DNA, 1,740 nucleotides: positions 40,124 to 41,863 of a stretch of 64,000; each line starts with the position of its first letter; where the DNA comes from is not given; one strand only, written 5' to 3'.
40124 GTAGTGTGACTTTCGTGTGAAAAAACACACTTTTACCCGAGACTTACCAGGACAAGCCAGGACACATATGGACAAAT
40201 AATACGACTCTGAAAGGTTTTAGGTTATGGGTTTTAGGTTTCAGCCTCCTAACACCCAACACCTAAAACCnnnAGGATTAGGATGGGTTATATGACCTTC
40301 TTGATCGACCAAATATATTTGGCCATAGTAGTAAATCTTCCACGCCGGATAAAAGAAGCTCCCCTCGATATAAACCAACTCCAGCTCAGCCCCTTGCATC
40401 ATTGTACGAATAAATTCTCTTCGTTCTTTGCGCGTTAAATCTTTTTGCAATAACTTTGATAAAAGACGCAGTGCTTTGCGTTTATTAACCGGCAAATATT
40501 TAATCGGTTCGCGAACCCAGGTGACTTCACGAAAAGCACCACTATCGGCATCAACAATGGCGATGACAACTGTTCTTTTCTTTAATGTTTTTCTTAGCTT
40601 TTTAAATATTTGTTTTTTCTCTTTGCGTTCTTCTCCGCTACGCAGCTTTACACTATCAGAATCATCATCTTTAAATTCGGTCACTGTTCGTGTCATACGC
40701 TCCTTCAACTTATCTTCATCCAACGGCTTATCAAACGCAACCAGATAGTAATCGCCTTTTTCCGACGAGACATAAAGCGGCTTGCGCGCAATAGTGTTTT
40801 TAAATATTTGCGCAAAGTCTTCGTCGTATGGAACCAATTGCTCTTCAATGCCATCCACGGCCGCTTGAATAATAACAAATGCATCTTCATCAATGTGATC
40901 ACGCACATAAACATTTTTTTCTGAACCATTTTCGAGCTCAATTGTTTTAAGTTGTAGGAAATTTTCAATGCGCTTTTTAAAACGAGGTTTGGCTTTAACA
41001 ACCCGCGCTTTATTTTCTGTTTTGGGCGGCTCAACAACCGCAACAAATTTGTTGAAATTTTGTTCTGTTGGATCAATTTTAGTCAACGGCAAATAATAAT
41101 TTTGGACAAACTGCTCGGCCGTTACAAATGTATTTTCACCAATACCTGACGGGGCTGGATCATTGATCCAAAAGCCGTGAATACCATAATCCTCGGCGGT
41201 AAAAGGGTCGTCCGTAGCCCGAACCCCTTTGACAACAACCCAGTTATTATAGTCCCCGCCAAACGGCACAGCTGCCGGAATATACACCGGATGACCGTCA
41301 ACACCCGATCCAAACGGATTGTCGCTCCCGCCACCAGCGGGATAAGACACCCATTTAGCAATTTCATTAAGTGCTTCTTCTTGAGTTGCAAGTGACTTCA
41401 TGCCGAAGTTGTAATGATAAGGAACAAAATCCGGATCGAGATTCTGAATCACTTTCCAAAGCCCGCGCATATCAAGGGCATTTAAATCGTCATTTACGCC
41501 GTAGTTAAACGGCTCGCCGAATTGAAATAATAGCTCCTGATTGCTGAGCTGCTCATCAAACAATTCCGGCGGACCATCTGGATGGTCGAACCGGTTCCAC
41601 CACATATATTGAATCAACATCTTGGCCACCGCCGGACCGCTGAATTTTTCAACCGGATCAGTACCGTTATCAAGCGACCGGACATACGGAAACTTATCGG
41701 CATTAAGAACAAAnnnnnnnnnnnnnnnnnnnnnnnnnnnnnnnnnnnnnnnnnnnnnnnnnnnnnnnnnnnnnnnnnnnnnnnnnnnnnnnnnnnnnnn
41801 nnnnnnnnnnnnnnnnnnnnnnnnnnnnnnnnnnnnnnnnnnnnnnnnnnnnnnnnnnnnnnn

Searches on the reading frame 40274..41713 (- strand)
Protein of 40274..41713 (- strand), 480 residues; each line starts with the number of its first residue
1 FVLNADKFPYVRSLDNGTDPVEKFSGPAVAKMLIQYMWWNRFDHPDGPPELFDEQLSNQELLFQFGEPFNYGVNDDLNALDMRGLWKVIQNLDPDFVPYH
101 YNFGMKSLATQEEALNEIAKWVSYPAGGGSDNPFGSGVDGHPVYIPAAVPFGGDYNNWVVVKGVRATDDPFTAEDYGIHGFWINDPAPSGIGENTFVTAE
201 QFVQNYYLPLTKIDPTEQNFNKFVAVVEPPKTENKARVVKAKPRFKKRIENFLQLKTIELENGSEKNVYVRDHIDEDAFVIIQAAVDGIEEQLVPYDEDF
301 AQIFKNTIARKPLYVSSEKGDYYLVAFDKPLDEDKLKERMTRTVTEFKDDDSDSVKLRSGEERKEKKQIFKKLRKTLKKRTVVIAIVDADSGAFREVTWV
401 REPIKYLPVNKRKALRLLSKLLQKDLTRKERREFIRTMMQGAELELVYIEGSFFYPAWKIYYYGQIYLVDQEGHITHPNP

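Call 11: search_solved_structures(query=A1, max_evalue=10, show_alignments=2)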
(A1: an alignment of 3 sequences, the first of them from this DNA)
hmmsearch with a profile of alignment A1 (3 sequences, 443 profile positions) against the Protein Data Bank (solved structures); distinct sequences matched with E-value up to 10: 3.
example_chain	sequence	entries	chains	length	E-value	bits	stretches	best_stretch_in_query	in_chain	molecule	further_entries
4umk_A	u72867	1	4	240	0.0032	19.6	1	314-379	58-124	PROBABLE CHROMOSOME-PARTITIONING PROTEIN PARB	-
1tk7_A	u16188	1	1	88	0.31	13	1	400-440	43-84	CG4244-PB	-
7dko_A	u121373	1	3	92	0.38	12.7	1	304-370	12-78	de novo designed protein AM2M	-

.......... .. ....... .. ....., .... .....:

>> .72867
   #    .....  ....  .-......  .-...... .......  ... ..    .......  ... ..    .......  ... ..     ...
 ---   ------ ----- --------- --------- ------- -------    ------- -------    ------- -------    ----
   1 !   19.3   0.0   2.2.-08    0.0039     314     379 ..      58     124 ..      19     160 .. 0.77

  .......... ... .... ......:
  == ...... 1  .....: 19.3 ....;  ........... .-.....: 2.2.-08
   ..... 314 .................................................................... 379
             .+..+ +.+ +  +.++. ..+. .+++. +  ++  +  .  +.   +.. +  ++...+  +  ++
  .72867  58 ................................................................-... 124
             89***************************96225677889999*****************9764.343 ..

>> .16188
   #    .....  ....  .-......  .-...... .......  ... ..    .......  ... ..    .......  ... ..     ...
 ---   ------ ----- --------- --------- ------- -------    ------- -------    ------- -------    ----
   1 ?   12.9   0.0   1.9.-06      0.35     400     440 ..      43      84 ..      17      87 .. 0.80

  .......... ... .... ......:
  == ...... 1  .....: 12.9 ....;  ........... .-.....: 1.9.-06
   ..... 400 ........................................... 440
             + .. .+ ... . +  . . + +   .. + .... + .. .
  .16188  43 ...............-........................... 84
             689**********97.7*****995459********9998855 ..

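Call 12: search_protein_families(library=ncbifam, alignment_id=A1, max_evalue=10)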
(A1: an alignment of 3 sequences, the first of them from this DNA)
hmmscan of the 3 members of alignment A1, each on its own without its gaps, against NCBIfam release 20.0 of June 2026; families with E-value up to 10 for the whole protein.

A. member 1, seq(480 aa): 0 families

B. families by the number of members that match (of 3 scanned): 0 families

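Call 14: search_protein_families(library=pfam, alignment_id=A1, max_evalue=10)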
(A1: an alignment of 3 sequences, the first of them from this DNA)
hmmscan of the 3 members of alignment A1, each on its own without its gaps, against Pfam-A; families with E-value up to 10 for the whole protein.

A. member 1, seq(480 aa): 3 families
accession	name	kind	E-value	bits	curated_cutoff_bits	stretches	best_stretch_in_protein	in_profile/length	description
PF05389.17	MecA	-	0.032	14.3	22.5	1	299-351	147-195/221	Negative regulator of genetic competence (MecA)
PF18977.5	DUF5713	-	0.15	12.9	27.3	1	200-284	9-90/107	Family of unknown function (DUF5713)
PF23648.1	DUF7147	-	0.19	12.7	27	1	360-424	25-89/125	Domain of unknown function (DUF7147)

B. families by the number of members that match (of 3 scanned): 3 families
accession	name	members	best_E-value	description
PF05389.17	MecA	1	0.032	Negative regulator of genetic competence (MecA)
PF18977.5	DUF5713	1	0.15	Family of unknown function (DUF5713)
PF23648.1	DUF7147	1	0.19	Domain of unknown function (DUF7147)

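Call 21: search_protein_representatives(alignment_id=A1)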
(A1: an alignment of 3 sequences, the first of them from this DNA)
Query: 3 sequences, 443 profile positions. Proteins with E-value up to 0.001 (for the whole library): 469; up to 1e-10: 313; up to 1e-30: 134. The best 150 are listed.
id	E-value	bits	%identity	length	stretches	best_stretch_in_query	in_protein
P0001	6.0e-245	829.5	-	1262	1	1-443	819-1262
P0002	5.1e-228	773.7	-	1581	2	1-262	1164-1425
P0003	1.2e-210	716.5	-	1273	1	5-441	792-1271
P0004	5.8e-145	499.9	-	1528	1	6-440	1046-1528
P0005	1.6e-125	435.8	-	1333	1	47-440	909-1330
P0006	7.8e-123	427.0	-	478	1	48-437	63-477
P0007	2.4e-119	415.5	-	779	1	6-437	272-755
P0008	6.5e-118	410.8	-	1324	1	3-438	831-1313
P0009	3.6e-110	385.3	-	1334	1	5-436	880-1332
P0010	1.3e-107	376.9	-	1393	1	48-436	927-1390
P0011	4.7e-105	368.4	-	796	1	47-437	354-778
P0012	7.1e-105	367.8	-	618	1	5-383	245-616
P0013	6.1e-96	338.4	-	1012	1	45-436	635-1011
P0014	3.3e-80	286.5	-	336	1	118-437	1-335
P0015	8.2e-78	278.6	-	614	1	45-368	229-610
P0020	1.6e-69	251.3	-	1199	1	50-437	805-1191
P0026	1.8e-67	244.5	-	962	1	48-425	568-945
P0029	6.9e-66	239.3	-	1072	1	49-436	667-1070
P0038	6.3e-63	229.6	-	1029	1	49-440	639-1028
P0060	2.4e-55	204.6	-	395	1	48-436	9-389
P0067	3.9e-52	194.0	-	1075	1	49-440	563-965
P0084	3.8e-45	171.0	-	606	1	49-437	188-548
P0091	5.1e-43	164.0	-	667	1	163-438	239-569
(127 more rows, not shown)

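Call 25: find_encoding_contigs(protein=P0002, flank=2000, max_places=4)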
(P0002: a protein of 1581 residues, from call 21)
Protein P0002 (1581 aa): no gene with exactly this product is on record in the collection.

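Call 60: search_protein_families(library=pfam, proteins=[P0004, P0005, P0013, P0020, P0026, P0029, P0038, P0084, P0067], max_evalue=0.0001)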
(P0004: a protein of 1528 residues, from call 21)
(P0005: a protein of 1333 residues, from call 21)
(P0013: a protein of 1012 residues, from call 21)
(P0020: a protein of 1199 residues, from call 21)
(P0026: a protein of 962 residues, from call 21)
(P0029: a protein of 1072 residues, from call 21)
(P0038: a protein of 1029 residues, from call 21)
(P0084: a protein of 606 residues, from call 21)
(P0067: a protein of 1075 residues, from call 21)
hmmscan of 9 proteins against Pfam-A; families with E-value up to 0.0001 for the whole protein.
P0004 (1528 aa): 8 families
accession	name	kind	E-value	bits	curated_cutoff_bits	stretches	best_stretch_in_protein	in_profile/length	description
PF05345.18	He_PIG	-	3e-65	217.1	24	5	375-460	2-96/96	Putative Ig domain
PF17963.7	Big_9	-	6.3e-51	171.7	23.6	6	145-231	1-89/89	Bacterial Ig domain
PF17892.7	Cadherin_5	-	2.5e-28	98.2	26.5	2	168-233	31-98/98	Cadherin-like domain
PF00963.24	Cohesin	-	1.6e-24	87.1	24.1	3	18-123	10-123/139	Cohesin domain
PF18911.6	PKD_4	-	3.2e-17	62.8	27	0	956-1042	1-83/85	PKD domain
PF17803.7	Cadherin_4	-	1.6e-11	45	25.1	0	767-812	2-50/71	Bacterial cadherin-like domain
PF00801.26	PKD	-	3e-08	34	23.5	0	877-950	9-80/80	PKD domain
PF00630.25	Filamin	-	1.7e-06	29.2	26.9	0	155-216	14-70/93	Filamin/ABP280 repeat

P0005 (1333 aa): 0 families

P0013 (1012 aa): 7 families
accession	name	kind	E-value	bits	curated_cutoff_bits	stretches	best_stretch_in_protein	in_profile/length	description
PF05048.19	NosD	-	2.1e-22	80.1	23.6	1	95-282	27-212/212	Periplasmic copper-binding protein (NosD)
PF22544.2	HYDIN_VesB_CFA65-like_Ig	-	4.8e-19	68.9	25.5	1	521-606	1-88/100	HYDIN/CFA65/VesB-like, Ig-like domain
PF19190.6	BACON_2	-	6.4e-17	61.7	25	2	418-493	1-74/94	Viral BACON domain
PF07610.17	DUF1573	-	6.9e-13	48.9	26.1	0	318-409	2-94/98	Protein of unknown function (DUF1573)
PF25248.1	Ig_CFAP65_8th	-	1.2e-09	38.4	25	0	318-356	5-43/128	CFAP65, eight Ig-like domain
PF13229.12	Beta_helix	-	5.6e-08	33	25.9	1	96-241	12-158/158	Right handed beta helix region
PF21223.3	TPPII_Ig-like-1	-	4e-06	27.6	27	0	450-499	49-97/117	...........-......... II, first Ig-like domain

P0020 (1199 aa): 3 families
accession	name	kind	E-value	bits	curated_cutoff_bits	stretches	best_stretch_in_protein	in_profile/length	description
PF01364.23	Peptidase_C25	-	5.3e-54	184.3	23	1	250-596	1-373/374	Peptidase family C25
PF08126.16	Propeptide_C25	-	1.6e-11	44.1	22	1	64-193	45-171/205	Propeptide_C25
PF03785.20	Peptidase_C25_C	-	1.2e-06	28.7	25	1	607-681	5-74/79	Peptidase family C25, C terminal ig-like domain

P0026 (962 aa): 2 families
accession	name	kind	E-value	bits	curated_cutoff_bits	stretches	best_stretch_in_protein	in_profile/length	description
PF00246.29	Peptidase_M14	-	1.2e-39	137.1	21.6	1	80-304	2-265/286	Zinc carboxypeptidase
PF13620.12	CarboxypepD_reg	-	3.6e-06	27.7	32.3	1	327-402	2-81/82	Carboxypeptidase regulatory-like domain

P0029 (1072 aa): 2 families
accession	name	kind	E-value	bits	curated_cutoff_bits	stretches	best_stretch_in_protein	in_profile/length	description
PF05048.19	NosD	-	3.7e-52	177.3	23.6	4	473-605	65-212/212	Periplasmic copper-binding protein (NosD)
PF13229.12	Beta_helix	-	7.3e-38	130.1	25.9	3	127-268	22-158/158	Right handed beta helix region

P0038 (1029 aa): 1 family
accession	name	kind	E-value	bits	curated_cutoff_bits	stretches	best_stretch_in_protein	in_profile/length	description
PF00082.27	Peptidase_S8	-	2.6e-39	135.7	21.8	1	254-511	3-288/288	Subtilase family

P0084 (606 aa): 2 families
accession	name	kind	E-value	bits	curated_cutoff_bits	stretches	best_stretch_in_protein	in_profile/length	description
PF00963.24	Cohesin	-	1.6e-09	38.5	24.1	1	48-171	13-139/139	Cohesin domain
PF00404.24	Dockerin_1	-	3.9e-05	24.2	22.9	1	555-600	4-52/57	Dockerin type I domain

P0067 (1075 aa): 3 families
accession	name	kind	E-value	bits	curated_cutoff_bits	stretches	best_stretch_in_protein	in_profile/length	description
PF18998.6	Flg_new_2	-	1.6e-23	82.9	23.6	2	398-467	1-71/73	Divergent InlB B-repeat domain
PF13860.13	FlgD_ig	-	1.9e-08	34.6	27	1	1011-1056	24-69/79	FlgD Ig-like domain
PF18962.6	Por_Secre_tail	-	2e-05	25.2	27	1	993-1072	3-74/75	Secretion system C-terminal sorting domain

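Call 61: list_cluster_members(proteins=[P0002, P0001, P0003, P0004, P0006, P0020, P0026, P0038, P0013, P0060])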
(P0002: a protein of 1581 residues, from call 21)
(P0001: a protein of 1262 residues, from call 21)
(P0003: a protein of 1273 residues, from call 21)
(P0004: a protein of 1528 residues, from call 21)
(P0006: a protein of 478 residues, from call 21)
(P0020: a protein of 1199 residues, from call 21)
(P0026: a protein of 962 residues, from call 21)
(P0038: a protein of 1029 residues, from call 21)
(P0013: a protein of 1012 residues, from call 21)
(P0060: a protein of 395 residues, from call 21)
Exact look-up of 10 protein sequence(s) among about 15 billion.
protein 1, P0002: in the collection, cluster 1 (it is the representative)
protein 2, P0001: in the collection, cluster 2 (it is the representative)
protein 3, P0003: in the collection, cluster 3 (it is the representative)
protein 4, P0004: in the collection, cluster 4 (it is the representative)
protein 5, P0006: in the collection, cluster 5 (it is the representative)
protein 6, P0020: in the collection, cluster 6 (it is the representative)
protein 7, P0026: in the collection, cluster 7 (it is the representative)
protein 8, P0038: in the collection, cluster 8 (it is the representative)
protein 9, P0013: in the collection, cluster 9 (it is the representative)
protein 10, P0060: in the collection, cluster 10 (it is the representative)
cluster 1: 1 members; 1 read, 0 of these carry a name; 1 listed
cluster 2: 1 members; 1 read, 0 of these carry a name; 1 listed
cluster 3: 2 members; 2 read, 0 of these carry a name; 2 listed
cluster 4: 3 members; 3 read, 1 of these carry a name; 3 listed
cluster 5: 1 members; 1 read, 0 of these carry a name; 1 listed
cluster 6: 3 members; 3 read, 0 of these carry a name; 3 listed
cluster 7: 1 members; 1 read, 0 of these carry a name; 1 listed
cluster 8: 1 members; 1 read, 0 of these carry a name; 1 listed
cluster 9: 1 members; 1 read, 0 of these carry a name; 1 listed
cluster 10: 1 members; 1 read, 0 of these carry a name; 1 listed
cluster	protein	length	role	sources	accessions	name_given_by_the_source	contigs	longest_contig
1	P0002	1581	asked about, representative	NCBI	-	-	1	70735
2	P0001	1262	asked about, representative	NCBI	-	-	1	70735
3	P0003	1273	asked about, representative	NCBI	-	-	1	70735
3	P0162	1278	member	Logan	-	-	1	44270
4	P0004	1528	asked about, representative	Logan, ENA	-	-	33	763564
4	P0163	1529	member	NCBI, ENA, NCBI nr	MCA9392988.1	MAG: tandem-95 repeat protein [Candidatus Omnitrophica bacterium] | tandem-95 repeat protein [Candidatus Omnitrophota bacterium]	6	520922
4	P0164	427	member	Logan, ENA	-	-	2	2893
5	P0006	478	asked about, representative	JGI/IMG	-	-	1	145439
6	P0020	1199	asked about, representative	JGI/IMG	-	-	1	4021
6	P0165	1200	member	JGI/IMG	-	-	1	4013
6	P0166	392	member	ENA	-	-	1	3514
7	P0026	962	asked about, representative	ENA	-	-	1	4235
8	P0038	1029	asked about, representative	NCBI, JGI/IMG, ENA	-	-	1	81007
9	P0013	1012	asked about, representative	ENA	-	-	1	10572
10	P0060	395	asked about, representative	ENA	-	-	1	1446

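Call 77: find_encoding_contigs(protein=P0004, flank=10000, max_places=2)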
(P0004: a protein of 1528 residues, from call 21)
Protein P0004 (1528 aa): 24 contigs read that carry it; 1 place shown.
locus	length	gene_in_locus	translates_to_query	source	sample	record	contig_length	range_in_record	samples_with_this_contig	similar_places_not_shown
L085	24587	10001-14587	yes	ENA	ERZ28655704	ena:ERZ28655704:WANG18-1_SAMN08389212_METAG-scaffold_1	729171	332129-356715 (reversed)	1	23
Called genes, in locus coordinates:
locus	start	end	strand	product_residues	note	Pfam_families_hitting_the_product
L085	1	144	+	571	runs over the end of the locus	PF05157:MshEN, PF00437:T2SSE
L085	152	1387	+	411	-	PF28597:T2SSF_N, PF00482:T2SSF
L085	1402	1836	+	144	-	PF07963:N_methyl (weak), PF08334:T2SSG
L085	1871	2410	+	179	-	PF12019:GspH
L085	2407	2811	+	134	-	-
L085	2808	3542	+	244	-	PF07963:N_methyl (weak)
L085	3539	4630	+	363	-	PF21687:T2SSK_1st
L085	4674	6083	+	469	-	PF11104:PilM_2, PF05137:PilN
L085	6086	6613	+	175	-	PF04612:T2SSM (weak), PF04350:PilO (weak)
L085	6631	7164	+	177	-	-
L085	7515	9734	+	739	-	PF21305:type_II_gspD_N0, PF07660:STN (weak), PF03958:Secretin_N, PF00263:Secretin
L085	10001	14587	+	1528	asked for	PF00963:Cohesin, PF05345:He_PIG, PF17963:Big_9, PF05345:He_PIG, PF17963:Big_9, PF00963:Cohesin, PF05345:He_PIG, PF17963:Big_9, +9 more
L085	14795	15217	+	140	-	PF00072:Response_reg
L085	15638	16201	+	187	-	-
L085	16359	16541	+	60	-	-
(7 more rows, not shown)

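Call 79: find_encoding_contigs(protein=P0038, flank=8000, max_places=1)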
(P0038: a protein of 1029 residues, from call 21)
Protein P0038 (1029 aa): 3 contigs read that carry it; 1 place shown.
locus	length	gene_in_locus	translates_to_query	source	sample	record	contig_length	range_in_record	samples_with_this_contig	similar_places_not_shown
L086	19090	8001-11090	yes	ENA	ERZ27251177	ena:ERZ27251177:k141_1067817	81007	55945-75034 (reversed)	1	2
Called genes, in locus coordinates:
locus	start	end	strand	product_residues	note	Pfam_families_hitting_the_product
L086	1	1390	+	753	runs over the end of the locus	PF00069:Pkinase, PF07714:PK_Tyr_Ser-Thr, PF13176:TPR_7 (faint), PF24885:TPR_NPHP3, PF13374:TPR_10 (weak), PF13424:TPR_12, PF13374:TPR_10, PF13424:TPR_12, +4 more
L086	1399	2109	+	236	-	PF00535:Glycos_transf_2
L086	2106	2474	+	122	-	PF10066:DUF2304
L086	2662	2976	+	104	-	PF13451:zf_Tbcl, PF23477:zf_Tbcl_2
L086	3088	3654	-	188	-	PF00160:Pro_isomerase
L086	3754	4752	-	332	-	PF13191:AAA_16 (faint), PF00005:ABC_tran, PF08352:oligo_HPY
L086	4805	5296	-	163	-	PF00583:Acetyltransf_1, PF13302:Acetyltransf_3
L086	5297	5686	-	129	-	PF04237:YjbR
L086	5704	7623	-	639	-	PF04134:DCC1-like, PF06762:LMF1, PF25179:LMF1_C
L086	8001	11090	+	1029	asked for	PF00082:Peptidase_S8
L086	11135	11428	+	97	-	-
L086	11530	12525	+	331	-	-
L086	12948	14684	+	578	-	PF01266:DAO, PF16901:DAO_C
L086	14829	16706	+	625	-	-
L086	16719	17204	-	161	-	PF01613:Flavin_Reduct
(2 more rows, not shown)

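Call 80: find_encoding_contigs(protein=P0006, flank=8000, max_places=1)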
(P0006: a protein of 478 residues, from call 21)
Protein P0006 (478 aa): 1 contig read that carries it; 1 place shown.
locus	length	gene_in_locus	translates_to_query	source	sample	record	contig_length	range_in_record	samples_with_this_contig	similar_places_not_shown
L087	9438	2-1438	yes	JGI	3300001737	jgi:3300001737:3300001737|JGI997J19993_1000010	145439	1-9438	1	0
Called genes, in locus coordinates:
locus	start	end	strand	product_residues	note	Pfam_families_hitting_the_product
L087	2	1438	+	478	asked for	?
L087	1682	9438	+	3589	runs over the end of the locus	PF13646:HEAT_2 (faint)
